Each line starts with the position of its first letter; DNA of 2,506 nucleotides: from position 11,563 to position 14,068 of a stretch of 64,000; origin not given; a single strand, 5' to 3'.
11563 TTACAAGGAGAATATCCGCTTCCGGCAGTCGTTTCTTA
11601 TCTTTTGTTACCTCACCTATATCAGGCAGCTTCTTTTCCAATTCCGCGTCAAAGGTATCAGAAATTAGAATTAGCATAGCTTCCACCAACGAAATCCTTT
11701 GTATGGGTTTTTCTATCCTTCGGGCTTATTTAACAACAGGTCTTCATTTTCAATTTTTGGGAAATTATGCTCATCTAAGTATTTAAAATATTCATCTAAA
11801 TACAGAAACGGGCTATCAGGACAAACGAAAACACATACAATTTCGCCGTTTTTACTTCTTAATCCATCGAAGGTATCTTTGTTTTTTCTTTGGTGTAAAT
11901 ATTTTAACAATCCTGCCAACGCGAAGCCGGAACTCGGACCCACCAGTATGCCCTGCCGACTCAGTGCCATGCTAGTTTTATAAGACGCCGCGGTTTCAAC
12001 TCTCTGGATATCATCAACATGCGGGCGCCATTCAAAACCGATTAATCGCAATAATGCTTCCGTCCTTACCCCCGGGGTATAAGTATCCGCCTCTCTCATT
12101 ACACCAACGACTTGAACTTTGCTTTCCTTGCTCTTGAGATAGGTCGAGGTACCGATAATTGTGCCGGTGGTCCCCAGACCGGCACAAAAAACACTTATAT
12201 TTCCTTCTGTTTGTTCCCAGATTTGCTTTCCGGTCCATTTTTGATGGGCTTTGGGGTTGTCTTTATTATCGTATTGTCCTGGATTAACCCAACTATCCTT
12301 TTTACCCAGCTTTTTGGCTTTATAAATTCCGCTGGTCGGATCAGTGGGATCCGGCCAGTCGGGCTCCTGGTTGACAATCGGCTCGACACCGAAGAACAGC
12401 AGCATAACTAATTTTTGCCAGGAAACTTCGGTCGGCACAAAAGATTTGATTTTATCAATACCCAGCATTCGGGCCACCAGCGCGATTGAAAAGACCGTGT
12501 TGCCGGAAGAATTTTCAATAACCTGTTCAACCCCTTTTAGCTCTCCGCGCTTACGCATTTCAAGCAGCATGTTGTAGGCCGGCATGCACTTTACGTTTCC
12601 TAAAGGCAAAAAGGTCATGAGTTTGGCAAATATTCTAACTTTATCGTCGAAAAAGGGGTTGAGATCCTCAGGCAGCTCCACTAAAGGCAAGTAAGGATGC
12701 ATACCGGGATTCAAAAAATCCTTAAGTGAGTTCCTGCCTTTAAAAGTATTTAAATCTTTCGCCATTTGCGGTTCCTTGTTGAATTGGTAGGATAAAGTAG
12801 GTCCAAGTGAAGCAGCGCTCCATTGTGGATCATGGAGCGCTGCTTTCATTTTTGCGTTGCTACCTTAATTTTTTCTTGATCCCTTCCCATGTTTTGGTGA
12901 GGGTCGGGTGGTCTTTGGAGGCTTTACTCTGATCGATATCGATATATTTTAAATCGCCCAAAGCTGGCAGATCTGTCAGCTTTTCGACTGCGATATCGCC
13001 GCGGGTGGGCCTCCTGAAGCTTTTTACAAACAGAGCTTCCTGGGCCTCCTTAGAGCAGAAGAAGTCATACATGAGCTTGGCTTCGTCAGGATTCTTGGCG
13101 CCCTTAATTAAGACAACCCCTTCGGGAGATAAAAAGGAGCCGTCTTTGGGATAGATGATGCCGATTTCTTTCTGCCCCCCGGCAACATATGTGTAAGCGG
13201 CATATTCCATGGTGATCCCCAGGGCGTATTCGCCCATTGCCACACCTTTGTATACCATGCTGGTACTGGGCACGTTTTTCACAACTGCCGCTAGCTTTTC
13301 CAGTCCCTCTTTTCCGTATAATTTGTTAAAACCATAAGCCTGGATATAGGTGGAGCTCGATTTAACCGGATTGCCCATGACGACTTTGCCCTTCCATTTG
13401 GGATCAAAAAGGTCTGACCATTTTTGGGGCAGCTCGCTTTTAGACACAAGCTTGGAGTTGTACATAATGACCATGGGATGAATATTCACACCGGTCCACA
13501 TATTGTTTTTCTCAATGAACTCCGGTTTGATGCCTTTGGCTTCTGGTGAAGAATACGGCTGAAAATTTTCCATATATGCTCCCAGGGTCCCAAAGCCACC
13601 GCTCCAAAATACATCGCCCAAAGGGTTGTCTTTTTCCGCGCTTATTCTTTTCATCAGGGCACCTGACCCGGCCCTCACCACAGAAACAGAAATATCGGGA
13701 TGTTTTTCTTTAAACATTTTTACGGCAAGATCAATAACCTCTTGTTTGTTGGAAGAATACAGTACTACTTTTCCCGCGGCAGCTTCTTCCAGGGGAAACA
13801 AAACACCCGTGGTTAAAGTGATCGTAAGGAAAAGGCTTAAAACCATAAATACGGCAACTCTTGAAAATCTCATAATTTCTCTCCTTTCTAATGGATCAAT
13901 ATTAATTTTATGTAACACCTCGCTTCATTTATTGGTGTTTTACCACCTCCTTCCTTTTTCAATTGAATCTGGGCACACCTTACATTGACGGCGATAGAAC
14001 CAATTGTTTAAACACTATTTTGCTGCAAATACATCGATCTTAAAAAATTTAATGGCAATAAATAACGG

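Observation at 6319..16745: Nine-gene one-strand locus: phosphonate/Fe3+-type ABC importer, four PLP enzymes, a D-2-hydroxyacid dehydrogenase and a phosphonopyruvate-hydrolase-like enzyme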

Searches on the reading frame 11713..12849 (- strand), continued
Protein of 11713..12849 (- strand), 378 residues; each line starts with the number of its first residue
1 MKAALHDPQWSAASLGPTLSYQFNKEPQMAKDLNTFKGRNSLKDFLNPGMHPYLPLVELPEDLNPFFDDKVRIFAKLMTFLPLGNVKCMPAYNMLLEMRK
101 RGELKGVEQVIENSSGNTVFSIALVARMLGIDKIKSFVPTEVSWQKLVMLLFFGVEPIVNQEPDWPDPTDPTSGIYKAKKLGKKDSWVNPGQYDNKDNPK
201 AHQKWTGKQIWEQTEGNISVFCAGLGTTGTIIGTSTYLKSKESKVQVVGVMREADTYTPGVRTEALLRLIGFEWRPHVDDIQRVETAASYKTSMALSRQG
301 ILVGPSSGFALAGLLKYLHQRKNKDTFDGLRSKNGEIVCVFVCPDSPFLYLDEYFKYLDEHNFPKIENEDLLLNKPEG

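Call 78: search_protein_families(library=pfam, proteins=[L126:9271-10173:-, L126:10137-11063:-, L126:1202-2482:-, L126:12-1157:+, L126:11544-12524:+, L126:12581-13324:+, L126:13282-14037:+, L126:14471-15175:+, L126:11158-11634:+], max_evalue=0.00001)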
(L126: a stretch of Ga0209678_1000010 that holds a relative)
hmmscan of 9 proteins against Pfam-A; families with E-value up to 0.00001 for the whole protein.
L126:9271-10173:- (300 aa): 3 families
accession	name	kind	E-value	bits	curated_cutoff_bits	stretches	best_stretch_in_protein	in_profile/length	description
PF03446.21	NAD_binding_2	-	2.1e-41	142.1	21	1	15-165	1-157/161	NAD binding domain of 6-phosphogluconate dehydrogenase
PF14833.11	NAD_binding_11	-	3.1e-28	98.9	30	1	171-297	1-121/122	NAD-binding of NADP-dependent 3-hydroxyisobutyrate dehydrogenase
PF02826.25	2-Hacid_dh_C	-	1.9e-07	31.1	25.1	1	14-101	37-127/178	D-isomer specific 2-hydroxyacid dehydrogenase, NAD binding domain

L126:10137-11063:- (308 aa): 2 families
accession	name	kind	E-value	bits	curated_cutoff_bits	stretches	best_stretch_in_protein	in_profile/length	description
PF03466.25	LysR_substrate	-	2.7e-33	115.6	28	1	93-281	3-191/209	LysR substrate binding domain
PF00126.33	HTH_1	-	7.1e-17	61.6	26.6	1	9-66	2-59/60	Bacterial regulatory helix-turn-helix protein, lysR family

L126:1202-2482:- (426 aa): 0 families

L126:12-1157:+ (381 aa): 2 families
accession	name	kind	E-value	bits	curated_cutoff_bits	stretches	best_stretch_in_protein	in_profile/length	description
PF02254.24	TrkA_N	-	5.7e-16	59.3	23.8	1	237-352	1-115/116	TrkA-N domain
PF00999.27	Na_H_Exchanger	-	9e-16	58.1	26.2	1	19-198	178-366/375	Sodium/hydrogen exchanger, transmembrane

L126:11544-12524:+ (326 aa): 1 family
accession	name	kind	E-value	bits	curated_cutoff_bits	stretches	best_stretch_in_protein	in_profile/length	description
PF00202.27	Aminotran_3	-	2.9e-51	174.9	30.5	1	29-318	134-402/403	Aminotransferase class-III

L126:12581-13324:+ (247 aa): 1 family
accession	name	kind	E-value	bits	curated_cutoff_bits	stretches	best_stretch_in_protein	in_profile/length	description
PF06253.16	MTTB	-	2.6e-25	88.9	25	1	10-237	31-254/500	Trimethylamine methyltransferase (MTTB)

L126:13282-14037:+ (251 aa): 1 family
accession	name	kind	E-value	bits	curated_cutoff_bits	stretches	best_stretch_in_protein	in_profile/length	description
PF06253.16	MTTB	-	7.6e-63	212.7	25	1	6-241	257-491/500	Trimethylamine methyltransferase (MTTB)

L126:14471-15175:+ (234 aa): 1 family
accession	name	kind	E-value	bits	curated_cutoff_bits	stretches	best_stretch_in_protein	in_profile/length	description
PF17645.6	Amdase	-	6.2e-16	59.2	25.9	1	86-231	81-228/228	Arylmalonate decarboxylase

L126:11158-11634:+ (158 aa): 1 family
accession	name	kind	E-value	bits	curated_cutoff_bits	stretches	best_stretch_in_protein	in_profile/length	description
PF00202.27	Aminotran_3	-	1.5e-19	70.4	30.5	1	30-155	9-131/403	Aminotransferase class-III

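Call 79: search_protein_families(library=ncbifam, proteins=[L126:9271-10173:-], max_evalue=1e-10)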
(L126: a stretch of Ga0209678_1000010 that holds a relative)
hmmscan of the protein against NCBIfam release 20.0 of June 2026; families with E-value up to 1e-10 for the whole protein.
L126:9271-10173:- (300 aa): 10 families
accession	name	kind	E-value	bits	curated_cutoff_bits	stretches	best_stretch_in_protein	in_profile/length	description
TIGR01692.1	HIBADH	equivalog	9.4e-87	291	291.6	1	18-299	1-288/288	3-hydroxyisobutyrate dehydrogenase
TIGR01505.1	tartro_sem_red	equivalog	8e-51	173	340.75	1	15-298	1-283/291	2-hydroxy-3-oxopropionate reductase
NF008592.0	PRK11559.1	equivalog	2.7e-48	164.7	397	1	13-296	2-284/296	2-hydroxy-3-oxopropionate reductase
NF043037.1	ThreonDh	equivalog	2.5e-46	158.4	350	1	14-296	3-285/297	L-threonate dehydrogenase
NF012005.0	PRK15461.1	equivalog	1.5e-43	149.1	348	1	15-299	3-287/298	sulfolactaldehyde 3-reductase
NF011633.0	PRK15059.1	equivalog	2.2e-30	105.8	451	1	14-296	1-281/292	2-hydroxy-3-oxopropionate reductase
NF007161.0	PRK09599.1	subfamily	6.5e-25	88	271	1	14-223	1-223/302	NADP-dependent phosphogluconate dehydrogenase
TIGR00872.1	gnd_rel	equivalog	3.9e-18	65.7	297.2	1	14-223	1-220/299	phosphogluconate dehydrogenase (NAD(+)-dependent, decarboxylating)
NF006765.0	PRK09287.1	equivalog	7.1e-15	54.8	413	1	14-206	4-213/476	NADP-dependent phosphogluconate dehydrogenase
TIGR00873.1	gnd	equivalog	2.1e-12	46.6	426.7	1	16-208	2-211/467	decarboxylating NADP(+)-dependent phosphogluconate dehydrogenase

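Call 87: find_encoding_contigs(protein=P0122, flank=10000, max_places=2)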
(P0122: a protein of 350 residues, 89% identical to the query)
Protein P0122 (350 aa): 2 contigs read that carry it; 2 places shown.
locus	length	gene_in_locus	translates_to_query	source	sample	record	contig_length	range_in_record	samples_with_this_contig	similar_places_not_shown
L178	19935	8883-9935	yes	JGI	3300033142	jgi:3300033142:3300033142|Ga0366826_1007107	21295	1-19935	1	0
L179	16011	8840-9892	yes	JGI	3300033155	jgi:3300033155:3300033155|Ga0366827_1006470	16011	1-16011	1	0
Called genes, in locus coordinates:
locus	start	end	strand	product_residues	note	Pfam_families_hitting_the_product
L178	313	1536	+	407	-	PF13593:SBF_like (weak), PF01758:SBF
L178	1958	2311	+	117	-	PF00230:MIP (weak)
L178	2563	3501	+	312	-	PF02558:ApbA, PF08546:ApbA_C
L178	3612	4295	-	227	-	PF08348:PAS_6, PF13309:HTH_22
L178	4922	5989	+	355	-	PF02463:SMC_N (faint), PF00005:ABC_tran, PF13304:AAA_21 (weak), PF08402:TOBE_2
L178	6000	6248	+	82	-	-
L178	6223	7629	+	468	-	PF00528:BPD_transp_1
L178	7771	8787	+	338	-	PF01547:SBP_bac_1, PF13531:SBP_bac_11, PF13416:SBP_bac_8, PF13343:SBP_bac_6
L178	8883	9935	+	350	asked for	PF00291:PALP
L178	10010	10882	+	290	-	PF00389:2-Hacid_dh, PF02826:2-Hacid_dh_C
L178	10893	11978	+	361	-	PF00266:Aminotran_5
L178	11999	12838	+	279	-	PF01063:Aminotran_4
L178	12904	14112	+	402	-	PF00155:Aminotran_1_2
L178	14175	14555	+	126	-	PF01042:Ribonuc_L-PSP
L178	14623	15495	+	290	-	PF13714:PEP_mutase, PF00463:ICL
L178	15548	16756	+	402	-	PF00155:Aminotran_1_2, PF01041:DegT_DnrJ_EryC1 (weak)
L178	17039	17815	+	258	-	PF00892:EamA (weak)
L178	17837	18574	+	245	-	PF01925:TauE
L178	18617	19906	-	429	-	PF03773:ArsP_1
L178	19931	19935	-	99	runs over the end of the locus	PF12840:HTH_20, PF01022:HTH_5 (weak)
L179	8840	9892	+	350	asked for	PF00291:PALP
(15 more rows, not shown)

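Call 88: find_encoding_contigs(protein=P0139, flank=10000, max_places=2)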
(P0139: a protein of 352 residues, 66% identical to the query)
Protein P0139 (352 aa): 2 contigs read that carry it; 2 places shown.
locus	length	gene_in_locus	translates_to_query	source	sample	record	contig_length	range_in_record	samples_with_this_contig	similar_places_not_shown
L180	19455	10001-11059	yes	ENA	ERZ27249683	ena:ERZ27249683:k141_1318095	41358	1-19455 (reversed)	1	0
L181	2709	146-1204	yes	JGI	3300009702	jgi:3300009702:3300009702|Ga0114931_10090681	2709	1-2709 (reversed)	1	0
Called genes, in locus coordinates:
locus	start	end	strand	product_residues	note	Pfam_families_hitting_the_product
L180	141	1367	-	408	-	PF06245:DUF1015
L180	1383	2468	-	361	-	PF00266:Aminotran_5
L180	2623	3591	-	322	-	PF00389:2-Hacid_dh, PF02826:2-Hacid_dh_C, PF03446:NAD_binding_2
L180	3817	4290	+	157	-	PF13380:CoA_binding_2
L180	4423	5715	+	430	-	PF01053:Cys_Met_Meta_PP, PF01041:DegT_DnrJ_EryC1, PF01212:Beta_elim_lyase (weak)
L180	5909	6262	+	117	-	PF01022:HTH_5 (weak), PF12840:HTH_20, PF12802:MarR_2 (weak)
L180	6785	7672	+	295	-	PF00497:SBP_bac_3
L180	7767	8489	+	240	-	PF00528:BPD_transp_1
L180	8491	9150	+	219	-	PF00528:BPD_transp_1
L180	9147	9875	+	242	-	PF02463:SMC_N (weak), PF00005:ABC_tran, PF13304:AAA_21 (faint)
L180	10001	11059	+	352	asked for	PF00291:PALP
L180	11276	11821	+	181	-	PF00501:AMP-binding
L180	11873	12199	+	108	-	PF00501:AMP-binding (weak)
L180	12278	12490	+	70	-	-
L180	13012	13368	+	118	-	PF12840:HTH_20, PF01022:HTH_5 (weak)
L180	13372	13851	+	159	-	PF01451:LMWPc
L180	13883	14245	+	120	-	PF06953:ArsD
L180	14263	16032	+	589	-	PF00142:Fer4_NifH (faint), PF00931:NB-ARC (faint), PF01656:CbiA, PF02374:ArsA_ATPase, PF13614:AAA_31, PF13191:AAA_16 (weak), PF01656:CbiA, PF02374:ArsA_ATPase, +7 more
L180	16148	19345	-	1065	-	PF04879:Molybdop_Fe4S4 (weak), PF00384:Molybdopterin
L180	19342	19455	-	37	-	?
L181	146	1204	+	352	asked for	PF00291:PALP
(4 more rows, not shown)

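Call 89: search_protein_families(library=ncbifam, proteins=[L178:313-1536:+, L180:16148-19345:-, L180:13372-13851:+, L180:4423-5715:+, L178:17837-18574:+, L178:3612-4295:-], max_evalue=1e-10)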
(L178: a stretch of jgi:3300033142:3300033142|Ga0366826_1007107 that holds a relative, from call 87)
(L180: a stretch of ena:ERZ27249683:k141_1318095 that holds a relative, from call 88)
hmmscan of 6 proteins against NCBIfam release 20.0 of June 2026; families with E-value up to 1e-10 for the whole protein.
L178:313-1536:+ (407 aa): 1 family
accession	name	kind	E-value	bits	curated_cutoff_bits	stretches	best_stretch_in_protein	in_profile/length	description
TIGR00832.1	acr3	equivalog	2.8e-110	368.7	282.8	1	15-385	2-327/327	ACR3 family arsenite efflux transporter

L180:16148-19345:- (1065 aa): 12 families
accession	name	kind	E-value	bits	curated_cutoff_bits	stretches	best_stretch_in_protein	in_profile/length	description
NF011567.1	PRK14991.1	equivalog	3.1e-144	482.1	1750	2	235-1039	204-996/1022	tetrathionate reductase subunit TtrA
NF012032.0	PRK15488.1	equivalog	3.7e-55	187.3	694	3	24-179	3-128/759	thiosulfate reductase PhsA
TIGR02166.1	dmsA_ynfE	subfamily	1.8e-38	132.2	777.7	0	24-179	1-134/794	DMSO/selenate family reductase complex A subunit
NF041714.1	arsenate_red_ArrA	equivalog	2.5e-36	125.1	1600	1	255-393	154-279/848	arsenate respiratory reductase molybdopterin-containing subunit ArrA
TIGR03479.1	DMSO_red_II_alp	subfamily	4e-27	94.7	984.75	1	309-565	210-465/913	molybdopterin-dependent oxidoreductase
NF011566.1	PRK14990.1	exception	2.2e-22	78.9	1600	0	21-190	11-161/814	dimethylsulfoxide reductase subunit A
TIGR01591.1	Fdh-alpha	equivalog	5.6e-21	74.3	666.25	0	269-407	109-235/672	formate dehydrogenase subunit alpha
NF041885.1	selenate_YnfE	exception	1.4e-17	62.8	1675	0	319-407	214-303/805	selenate/tellurate reductase subunit YnfE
NF041513.1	formate_DH_Act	exception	3.8e-17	61.4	1400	0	73-179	38-125/1067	formate dehydrogenase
NF041884.1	selenate_YnfF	exception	2.3e-14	52.3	1650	0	319-407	207-296/798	selenate/tellurate reductase subunit YnfF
TIGR01553.1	formate-DH-alph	equivalog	1.3e-13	49.6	814.2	0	41-178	10-133/1009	formate dehydrogenase-N subunit alpha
NF047855.1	AssmNtatRedNasC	equivalog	6.9e-11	41.1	1100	0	323-411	180-264/708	assimilatory nitrate reductase catalytic subunit NasC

L180:13372-13851:+ (159 aa): 2 families
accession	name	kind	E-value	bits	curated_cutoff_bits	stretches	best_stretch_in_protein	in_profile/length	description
TIGR02691.1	arsC_pI258_fam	equivalog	1.6e-23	83.3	174.3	1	4-131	2-128/129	arsenate reductase (thioredoxin)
NF010053.0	PRK13530.1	subfamily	1.3e-19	70.8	215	1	3-115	6-111/133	arsenate reductase (thioredoxin)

L180:4423-5715:+ (430 aa): 43 families (the best 25 are shown)
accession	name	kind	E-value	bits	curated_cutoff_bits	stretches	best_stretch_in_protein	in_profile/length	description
TIGR01326.1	OAH_OAS_sulfhy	subfamily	1.2e-195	650.1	495.1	1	8-424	2-418/418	O-acetylhomoserine aminocarboxypropyltransferase/cysteine synthase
NF006096.0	PRK08248.1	equivalog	1.5e-192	640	726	1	3-427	4-429/431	homocysteine synthase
NF004650.0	PRK05994.1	equivalog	2e-189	629.8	667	1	1-425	1-426/427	O-acetylhomoserine aminocarboxypropyltransferase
NF005872.0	PRK07812.1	equivalog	1.5e-183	610.3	703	1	4-427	13-436/439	bifunctional o-acetylhomoserine/o-acetylserine sulfhydrylase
NF006004.0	PRK08134.1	equivalog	7.6e-177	588.3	636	1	5-428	6-430/433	O-acetylhomoserine aminocarboxypropyltransferase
NF004757.0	PRK06084.1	equivalog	1.3e-165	551.3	790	1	8-427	3-424/425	bifunctional O-acetylhomoserine aminocarboxypropyltransferase/cysteine synthase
NF005215.0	PRK06702.1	equivalog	2e-145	485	709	1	5-425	4-424/432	bifunctional O-acetylhomoserine aminocarboxypropyltransferase/cysteine synthase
NF004125.0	PRK05613.1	equivalog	5.9e-135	450.1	765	1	4-425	10-436/437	O-acetylhomoserine/O-acetylserine sulfhydrylase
NF006003.0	PRK08133.1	equivalog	1.1e-123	412.9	522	2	3-225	7-228/396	O-succinylhomoserine sulfhydrylase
TIGR01325.1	O_suc_HS_sulf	equivalog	2.9e-118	394.8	510.05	2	10-226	2-217/380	O-succinylhomoserine sulfhydrylase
NF005695.0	PRK07503.1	equivalog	5.1e-117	391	666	2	3-225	5-227/403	methionine gamma-lyase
TIGR01328.1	met_gam_lyase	equivalog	2.8e-112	375.4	549.7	2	7-223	3-219/391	methionine gamma-lyase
NF004876.0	PRK06234.1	subfamily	2.7e-107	359.2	666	2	6-227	7-230/400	methionine gamma-lyase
NF005696.0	PRK07504.1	equivalog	2.8e-97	326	675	2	4-226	7-228/397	O-succinylhomoserine sulfhydrylase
NF005263.0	PRK06767.1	equivalog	4.8e-97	325.4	617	2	6-223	4-221/392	methionine gamma-lyase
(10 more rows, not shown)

L178:17837-18574:+ (245 aa): 0 families

L178:3612-4295:- (227 aa): 0 families

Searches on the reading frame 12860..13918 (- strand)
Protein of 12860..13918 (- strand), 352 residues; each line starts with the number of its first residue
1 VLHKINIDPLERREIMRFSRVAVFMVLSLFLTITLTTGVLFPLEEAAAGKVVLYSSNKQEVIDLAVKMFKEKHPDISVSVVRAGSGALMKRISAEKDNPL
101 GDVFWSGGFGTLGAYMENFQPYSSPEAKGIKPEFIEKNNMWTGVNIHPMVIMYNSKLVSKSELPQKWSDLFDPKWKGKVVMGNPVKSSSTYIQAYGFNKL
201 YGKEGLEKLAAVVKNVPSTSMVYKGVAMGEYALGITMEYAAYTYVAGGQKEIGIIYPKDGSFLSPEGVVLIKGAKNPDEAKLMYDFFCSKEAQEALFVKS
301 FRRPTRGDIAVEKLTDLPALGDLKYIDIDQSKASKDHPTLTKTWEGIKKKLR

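Call 3: search_protein_families(library=pfam, proteins=[window:12860-13918:-])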
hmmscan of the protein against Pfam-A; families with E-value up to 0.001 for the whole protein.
window:12860-13918:- (352 aa): 4 families
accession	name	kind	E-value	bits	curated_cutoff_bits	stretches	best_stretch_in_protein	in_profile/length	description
PF13343.11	SBP_bac_6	-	5.4e-31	108.4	24.6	1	119-330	30-241/245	Bacterial extracellular solute-binding protein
PF13416.11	SBP_bac_8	-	6.5e-24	85.6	27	1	65-310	2-266/279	Bacterial extracellular solute-binding protein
PF13531.11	SBP_bac_11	-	1.2e-18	68.2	25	1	52-296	3-221/227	Bacterial extracellular solute-binding protein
PF01547.30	SBP_bac_1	-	5.8e-18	66.4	26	1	64-294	13-307/307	Bacterial extracellular solute-binding protein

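Call 4: search_protein_families(library=ncbifam, proteins=[window:12860-13918:-])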
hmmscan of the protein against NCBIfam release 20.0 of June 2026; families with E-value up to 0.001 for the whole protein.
window:12860-13918:- (352 aa): 5 families
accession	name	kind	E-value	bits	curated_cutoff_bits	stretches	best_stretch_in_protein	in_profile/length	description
TIGR03261.1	phnS2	equivalog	1e-37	130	392.75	1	44-345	17-326/334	putative 2-aminoethylphosphonate ABC transporter substrate-binding protein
NF011620.1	PRK15046.1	equivalog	2.1e-20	72.8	310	1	43-313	19-298/334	2-aminoethylphosphonate ABC transporter substrate-binding protein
TIGR03227.1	PhnS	equivalog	2.4e-18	66.2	395.3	1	17-311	2-306/360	2-aminoethylphosphonate ABC transporter substrate-binding protein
TIGR01254.1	sfuA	subfamily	1.2e-09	37.8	93.4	1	66-305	23-268/306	thiamine ABC transporter substrate-binding protein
TIGR01256.1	modA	equivalog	0.00093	19.2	62.5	0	170-296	92-213/217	molybdate ABC transporter substrate-binding protein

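Call 62: search_solved_structures(query=window:12860-13918:-, max_evalue=0.001)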
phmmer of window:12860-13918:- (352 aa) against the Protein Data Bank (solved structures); distinct sequences matched with E-value up to 0.001: 48.
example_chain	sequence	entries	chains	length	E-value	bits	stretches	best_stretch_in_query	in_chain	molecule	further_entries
4r72_A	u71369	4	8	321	5.6e-29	104.8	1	48-344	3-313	ABC-type Fe3+ transport system, periplasmic component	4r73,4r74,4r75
8x1a_B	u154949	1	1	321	5.1e-26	95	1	48-299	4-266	Iron(III) ABC transporter, periplasmic iron-compound-binding protein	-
6wce_A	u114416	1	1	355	2.4e-22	82.9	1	40-344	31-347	Pyridoxal-5-phosphate binding protein A (P5PA)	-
6lki_A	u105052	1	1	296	1.5e-20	77.1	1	53-330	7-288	ABC transporter, solute-binding protein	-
6lkg_A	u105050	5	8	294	1.8e-20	76.8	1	54-330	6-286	ABC transporter, solute-binding protein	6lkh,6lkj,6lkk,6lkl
6iwf_A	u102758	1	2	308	5.9e-16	62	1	64-311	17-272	Ferric iron-binding protein HitA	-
6ivy_A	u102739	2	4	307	6e-16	61.9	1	64-311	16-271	Periplasmic Ferric iron-binding Protein HitA | Ferric iron-binding periplasmic protein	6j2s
7li0_A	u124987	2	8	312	6.3e-15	58.6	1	50-307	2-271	Fe(3+) ABC transporter substrate-binding protein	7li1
1y4t_A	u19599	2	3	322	5.2e-14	55.6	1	53-336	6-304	putative iron-uptake ABC transport system periplasmic iron-binding protein | Putative iron-uptake ABC transport system,periplasmic iron-binding protein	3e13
7f6e_A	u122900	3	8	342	1e-13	54.6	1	48-297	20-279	Iron ABC transporter, periplasmic iron-binding protein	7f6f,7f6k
7f6p_A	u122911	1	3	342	1e-13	54.6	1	48-297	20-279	Iron ABC transporter, periplasmic iron-binding protein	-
7f6q_A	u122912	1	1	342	1e-13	54.6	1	48-297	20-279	Iron ABC transporter, periplasmic iron-binding protein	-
7f6u_A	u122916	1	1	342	1.6e-13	54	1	48-297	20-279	Iron ABC transporter, periplasmic iron-binding protein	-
7f6r_A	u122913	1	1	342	2.4e-13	53.4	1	48-297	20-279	Iron ABC transporter, periplasmic iron-binding protein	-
7f6n_A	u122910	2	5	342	2.6e-13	53.2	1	48-297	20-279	Iron ABC transporter, periplasmic iron-binding protein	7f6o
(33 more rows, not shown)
